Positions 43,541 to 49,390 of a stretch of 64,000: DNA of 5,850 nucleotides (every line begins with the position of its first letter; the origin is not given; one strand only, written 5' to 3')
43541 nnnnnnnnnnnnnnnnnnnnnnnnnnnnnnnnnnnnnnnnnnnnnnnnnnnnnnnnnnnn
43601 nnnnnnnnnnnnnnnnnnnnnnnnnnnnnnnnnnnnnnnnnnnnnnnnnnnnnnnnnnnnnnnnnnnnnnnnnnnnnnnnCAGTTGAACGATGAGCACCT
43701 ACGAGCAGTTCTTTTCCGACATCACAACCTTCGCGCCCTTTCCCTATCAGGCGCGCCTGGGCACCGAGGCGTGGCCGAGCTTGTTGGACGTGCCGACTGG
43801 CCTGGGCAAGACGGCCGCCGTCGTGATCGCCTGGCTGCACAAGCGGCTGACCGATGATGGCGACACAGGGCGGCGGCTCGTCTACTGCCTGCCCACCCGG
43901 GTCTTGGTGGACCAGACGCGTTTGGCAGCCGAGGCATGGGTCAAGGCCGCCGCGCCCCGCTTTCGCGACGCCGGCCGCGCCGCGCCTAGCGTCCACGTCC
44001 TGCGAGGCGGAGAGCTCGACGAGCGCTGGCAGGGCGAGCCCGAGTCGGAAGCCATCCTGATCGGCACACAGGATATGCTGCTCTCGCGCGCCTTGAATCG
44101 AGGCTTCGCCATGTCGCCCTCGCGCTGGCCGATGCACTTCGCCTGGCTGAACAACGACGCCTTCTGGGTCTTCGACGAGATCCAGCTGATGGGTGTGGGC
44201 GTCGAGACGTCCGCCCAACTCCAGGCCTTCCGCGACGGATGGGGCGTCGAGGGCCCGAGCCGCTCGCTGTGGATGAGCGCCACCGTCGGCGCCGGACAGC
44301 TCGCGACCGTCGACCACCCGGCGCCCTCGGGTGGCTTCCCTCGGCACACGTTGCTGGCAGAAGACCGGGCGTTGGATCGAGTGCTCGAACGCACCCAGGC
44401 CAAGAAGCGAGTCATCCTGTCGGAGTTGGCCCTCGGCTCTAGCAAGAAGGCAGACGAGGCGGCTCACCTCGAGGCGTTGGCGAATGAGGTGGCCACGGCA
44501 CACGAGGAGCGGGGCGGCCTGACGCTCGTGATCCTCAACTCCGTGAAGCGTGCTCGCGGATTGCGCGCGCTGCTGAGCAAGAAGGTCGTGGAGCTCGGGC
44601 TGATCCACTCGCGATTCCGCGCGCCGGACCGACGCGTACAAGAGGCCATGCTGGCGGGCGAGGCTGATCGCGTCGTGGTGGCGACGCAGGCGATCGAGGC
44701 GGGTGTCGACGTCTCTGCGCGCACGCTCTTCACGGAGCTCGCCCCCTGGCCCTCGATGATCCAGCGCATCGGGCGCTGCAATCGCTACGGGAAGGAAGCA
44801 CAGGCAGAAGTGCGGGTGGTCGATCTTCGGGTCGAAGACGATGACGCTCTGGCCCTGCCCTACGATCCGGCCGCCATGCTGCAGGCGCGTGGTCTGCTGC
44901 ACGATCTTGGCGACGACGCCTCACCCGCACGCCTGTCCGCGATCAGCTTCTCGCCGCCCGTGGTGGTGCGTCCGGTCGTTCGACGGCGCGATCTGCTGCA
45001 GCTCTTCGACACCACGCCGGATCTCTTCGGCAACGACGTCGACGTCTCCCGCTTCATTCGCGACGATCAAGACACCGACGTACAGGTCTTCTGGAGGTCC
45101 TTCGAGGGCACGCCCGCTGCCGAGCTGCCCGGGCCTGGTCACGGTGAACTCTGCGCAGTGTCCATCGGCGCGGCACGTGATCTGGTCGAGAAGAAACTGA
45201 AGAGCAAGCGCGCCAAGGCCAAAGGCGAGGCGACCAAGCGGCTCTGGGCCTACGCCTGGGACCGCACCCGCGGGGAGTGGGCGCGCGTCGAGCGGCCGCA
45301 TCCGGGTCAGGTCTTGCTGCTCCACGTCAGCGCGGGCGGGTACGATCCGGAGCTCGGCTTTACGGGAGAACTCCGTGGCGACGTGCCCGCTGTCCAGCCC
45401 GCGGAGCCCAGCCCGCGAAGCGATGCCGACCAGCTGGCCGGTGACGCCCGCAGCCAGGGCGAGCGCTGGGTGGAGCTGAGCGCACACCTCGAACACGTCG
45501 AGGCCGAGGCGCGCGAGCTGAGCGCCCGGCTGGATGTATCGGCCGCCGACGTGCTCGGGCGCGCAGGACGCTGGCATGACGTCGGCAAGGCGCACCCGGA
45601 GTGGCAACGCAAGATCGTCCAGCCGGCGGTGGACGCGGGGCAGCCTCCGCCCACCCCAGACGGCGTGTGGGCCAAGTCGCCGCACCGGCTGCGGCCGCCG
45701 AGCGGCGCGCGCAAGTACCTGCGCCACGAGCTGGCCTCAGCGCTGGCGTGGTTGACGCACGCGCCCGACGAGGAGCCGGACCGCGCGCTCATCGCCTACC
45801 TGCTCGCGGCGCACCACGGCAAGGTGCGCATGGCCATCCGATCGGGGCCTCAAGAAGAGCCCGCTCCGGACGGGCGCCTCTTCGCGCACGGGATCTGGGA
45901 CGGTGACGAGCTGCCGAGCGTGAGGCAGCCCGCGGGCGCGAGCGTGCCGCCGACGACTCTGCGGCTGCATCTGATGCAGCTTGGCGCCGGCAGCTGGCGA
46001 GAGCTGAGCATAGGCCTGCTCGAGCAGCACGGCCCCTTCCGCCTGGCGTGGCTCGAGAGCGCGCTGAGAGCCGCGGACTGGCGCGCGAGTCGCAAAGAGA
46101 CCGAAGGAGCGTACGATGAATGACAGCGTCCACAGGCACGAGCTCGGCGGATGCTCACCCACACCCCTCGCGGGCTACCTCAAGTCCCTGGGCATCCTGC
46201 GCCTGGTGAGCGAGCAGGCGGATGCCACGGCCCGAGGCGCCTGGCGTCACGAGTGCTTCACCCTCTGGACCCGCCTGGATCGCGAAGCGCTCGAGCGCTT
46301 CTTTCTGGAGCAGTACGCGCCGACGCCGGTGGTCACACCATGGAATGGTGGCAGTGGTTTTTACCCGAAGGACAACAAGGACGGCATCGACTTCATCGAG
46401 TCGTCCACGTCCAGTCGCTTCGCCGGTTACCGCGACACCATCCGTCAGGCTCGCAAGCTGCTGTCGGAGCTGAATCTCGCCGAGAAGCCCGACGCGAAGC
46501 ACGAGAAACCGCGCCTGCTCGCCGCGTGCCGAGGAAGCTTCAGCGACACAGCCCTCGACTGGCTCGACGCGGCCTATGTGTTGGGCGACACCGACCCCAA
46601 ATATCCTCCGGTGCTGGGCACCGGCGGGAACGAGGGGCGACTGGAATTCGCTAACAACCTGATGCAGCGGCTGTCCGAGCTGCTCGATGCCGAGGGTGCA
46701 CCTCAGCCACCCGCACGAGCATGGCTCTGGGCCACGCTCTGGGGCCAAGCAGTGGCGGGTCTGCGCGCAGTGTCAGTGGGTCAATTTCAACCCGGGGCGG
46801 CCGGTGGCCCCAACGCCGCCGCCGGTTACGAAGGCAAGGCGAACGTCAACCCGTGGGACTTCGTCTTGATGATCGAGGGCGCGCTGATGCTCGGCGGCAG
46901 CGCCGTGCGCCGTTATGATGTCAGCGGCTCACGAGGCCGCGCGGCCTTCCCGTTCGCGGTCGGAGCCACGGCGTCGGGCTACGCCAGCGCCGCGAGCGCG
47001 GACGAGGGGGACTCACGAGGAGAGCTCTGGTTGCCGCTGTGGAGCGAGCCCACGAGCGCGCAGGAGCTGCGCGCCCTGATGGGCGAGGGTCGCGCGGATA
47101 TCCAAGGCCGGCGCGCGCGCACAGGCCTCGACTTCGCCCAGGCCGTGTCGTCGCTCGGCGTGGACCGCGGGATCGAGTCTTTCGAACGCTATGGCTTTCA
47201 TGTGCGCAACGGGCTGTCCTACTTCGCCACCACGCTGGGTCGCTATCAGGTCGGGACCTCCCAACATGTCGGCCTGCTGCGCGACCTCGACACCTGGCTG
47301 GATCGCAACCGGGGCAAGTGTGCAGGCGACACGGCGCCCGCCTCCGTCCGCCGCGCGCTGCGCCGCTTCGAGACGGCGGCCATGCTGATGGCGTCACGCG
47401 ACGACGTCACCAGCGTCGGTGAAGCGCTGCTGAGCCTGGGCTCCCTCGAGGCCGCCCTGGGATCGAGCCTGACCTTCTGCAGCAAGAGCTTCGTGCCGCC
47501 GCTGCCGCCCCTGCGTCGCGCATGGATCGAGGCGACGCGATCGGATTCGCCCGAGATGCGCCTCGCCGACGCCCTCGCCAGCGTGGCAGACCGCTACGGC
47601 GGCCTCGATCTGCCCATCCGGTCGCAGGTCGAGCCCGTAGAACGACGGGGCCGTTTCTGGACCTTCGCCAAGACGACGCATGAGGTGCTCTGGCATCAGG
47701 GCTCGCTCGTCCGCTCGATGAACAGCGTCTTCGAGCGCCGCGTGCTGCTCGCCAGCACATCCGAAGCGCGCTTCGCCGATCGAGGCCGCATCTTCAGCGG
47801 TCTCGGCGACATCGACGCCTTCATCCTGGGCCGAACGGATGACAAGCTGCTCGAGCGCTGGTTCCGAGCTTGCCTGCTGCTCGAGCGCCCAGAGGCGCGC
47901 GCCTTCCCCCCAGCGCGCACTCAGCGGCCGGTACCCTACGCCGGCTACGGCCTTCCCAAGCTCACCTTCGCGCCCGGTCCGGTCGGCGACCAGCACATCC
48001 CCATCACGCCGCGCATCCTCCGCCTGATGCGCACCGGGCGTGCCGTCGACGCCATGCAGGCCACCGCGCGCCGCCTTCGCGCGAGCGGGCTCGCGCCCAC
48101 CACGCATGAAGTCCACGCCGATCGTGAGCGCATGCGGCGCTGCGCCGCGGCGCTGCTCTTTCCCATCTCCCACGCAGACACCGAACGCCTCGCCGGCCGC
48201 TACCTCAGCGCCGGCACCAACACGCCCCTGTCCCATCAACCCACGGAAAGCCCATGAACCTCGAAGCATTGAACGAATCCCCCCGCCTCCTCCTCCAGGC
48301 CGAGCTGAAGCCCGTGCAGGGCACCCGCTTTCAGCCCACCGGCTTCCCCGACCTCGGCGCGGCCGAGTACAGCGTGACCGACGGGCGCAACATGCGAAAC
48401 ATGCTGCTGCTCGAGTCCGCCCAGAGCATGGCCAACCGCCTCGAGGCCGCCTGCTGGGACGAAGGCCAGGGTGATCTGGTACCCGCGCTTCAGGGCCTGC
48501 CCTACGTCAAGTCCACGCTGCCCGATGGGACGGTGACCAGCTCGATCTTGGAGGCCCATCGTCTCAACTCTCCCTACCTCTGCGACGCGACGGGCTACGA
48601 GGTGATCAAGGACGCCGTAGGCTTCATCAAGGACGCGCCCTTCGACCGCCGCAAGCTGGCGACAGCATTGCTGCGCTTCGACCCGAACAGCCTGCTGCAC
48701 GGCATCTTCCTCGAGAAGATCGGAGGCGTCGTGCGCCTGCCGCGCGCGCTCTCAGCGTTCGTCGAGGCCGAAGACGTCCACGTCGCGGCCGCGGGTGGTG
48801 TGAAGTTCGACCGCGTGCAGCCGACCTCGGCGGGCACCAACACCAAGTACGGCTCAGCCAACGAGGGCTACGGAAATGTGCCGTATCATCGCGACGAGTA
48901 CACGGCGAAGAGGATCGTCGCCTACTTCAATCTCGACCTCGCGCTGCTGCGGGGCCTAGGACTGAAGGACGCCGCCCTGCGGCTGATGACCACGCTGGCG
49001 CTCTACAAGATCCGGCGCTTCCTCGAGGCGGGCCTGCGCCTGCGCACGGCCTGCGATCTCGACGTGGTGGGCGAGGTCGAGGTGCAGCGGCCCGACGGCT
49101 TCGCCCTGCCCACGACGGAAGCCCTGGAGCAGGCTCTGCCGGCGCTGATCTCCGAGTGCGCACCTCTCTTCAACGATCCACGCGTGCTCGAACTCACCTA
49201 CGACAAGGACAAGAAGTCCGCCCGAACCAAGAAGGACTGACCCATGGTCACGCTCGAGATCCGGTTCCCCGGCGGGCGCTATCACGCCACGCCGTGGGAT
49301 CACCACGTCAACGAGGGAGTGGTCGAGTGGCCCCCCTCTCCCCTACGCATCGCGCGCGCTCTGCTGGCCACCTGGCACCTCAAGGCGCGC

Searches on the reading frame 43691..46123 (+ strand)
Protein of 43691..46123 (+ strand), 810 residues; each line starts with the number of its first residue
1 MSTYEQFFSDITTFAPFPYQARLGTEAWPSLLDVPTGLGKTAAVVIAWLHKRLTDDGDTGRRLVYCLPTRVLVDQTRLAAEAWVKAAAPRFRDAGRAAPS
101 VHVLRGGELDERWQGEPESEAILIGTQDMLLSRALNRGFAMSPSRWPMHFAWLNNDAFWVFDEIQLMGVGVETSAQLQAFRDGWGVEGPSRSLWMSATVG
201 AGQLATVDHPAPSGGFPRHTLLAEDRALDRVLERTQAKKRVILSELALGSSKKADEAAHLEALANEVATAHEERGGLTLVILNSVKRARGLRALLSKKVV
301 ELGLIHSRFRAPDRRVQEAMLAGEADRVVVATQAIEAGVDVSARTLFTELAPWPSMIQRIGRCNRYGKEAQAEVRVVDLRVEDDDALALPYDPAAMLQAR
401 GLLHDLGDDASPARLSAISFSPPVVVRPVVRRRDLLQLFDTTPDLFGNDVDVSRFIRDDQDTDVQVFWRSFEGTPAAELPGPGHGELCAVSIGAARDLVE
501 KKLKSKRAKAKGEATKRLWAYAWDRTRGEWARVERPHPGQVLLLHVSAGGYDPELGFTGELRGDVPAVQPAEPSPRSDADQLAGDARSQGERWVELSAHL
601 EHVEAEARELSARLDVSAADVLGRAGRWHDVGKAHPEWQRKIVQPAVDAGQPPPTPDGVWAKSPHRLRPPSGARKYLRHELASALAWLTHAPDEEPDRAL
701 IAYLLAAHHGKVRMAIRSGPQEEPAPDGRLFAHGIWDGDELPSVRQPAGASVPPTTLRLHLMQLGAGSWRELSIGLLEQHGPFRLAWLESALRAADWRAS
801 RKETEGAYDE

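Call 6: search_protein_families(library=ncbifam, proteins=[window:43691-46123:+])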
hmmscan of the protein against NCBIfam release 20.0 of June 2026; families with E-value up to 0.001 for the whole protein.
window:43691-46123:+ (810 aa): 8 families
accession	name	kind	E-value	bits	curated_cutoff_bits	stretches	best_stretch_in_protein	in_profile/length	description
TIGR02621.3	cas3_GSU0051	exception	1.9e-224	748.2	400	1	4-801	2-854/854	type I-G CRISPR-associated helicase/endonuclease Cas3g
TIGR01587.1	cas3_core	equivalog_domain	2.8e-29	102.4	102.45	1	271-393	218-345/358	CRISPR-associated helicase Cas3'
TIGR01596.1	cas3_HD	equivalog_domain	1.7e-17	64.1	43.45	1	596-800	1-177/178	CRISPR-associated endonuclease Cas3''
NF007248.0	PRK09694.1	equivalog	3.1e-10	38.7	569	1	257-370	544-666/878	CRISPR-associated helicase/endonuclease Cas3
TIGR04121.1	DEXH_lig_assoc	equivalog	3.4e-09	35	850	1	5-88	4-90/804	ligase-associated DNA damage response DEXH box helicase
TIGR03158.1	cas3_cyano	exception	5.8e-06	25.6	69.1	1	245-363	242-356/357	type I-D CRISPR-associated helicase Cas3'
NF010337.0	PRK13766.1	equivalog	0.0002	19.6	610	0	20-76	21-75/781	Hef nuclease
NF008744.0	PRK11776.1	equivalog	0.00035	19.3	524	0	275-372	242-342/460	ATP-dependent RNA helicase DbpA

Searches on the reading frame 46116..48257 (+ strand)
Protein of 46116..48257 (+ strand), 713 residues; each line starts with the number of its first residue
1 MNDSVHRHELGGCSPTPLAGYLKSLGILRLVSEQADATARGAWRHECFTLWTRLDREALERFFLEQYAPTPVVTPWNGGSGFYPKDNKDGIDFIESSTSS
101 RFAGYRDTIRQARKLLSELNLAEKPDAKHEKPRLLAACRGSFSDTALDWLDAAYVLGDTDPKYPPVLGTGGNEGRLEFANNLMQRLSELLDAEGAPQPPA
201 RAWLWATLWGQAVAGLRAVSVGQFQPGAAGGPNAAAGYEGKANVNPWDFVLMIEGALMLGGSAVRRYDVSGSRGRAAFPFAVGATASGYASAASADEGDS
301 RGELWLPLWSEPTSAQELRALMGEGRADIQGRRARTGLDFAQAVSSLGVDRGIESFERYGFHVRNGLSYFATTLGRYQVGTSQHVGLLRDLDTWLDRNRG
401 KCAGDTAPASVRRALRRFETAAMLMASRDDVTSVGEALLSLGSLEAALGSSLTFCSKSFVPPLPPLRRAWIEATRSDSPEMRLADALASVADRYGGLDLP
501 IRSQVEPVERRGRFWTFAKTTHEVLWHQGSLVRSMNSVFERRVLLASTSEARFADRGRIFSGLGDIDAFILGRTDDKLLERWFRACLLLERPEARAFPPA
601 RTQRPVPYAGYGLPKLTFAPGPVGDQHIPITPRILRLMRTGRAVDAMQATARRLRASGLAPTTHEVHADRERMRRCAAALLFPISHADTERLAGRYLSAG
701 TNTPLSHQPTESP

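Call 6: search_protein_families(library=ncbifam, proteins=[window:46116-48257:+])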
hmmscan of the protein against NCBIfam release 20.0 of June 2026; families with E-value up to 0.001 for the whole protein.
window:46116-48257:+ (713 aa): 2 families
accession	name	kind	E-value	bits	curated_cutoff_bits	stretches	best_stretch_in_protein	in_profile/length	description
TIGR04113.1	cas_csx17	equivalog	4.4e-199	663.7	150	1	8-696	1-714/718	type I-G CRISPR-associated protein Cas8g1/Csx17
NF049934.1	adjac_Cas3_IG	equivalog_domain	0.00027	20.7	65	0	277-339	212-267/299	type I-G CRISPR-associated protein, Cas3-extension family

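Call 15: find_encoding_contigs(protein=window:46116-48257:+, flank=10000, max_places=4)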
Protein window:46116-48257:+ (713 aa): no gene with exactly this product is on record in the collection.

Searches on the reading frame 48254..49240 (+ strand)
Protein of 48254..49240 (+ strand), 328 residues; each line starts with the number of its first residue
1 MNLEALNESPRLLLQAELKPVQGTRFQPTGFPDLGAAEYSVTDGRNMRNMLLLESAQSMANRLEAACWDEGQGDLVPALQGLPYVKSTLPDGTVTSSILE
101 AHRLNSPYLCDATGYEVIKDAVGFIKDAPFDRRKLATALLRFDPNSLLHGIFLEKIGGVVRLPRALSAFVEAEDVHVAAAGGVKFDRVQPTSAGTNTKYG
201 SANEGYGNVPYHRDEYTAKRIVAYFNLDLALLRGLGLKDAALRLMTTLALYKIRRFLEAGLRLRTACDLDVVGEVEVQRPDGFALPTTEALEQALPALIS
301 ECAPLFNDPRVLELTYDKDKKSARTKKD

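Call 6: search_protein_families(library=ncbifam, proteins=[window:48254-49240:+])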
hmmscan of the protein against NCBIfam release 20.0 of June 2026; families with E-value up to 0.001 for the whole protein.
window:48254-49240:+ (328 aa): 1 family
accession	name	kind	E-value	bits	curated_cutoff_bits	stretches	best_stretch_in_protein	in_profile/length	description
TIGR02570.1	cas7_GSU0053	equivalog_domain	2.1e-33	115.7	38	1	8-181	6-177/178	type I-G CRISPR-associated RAMP protein Csb1/Cas7g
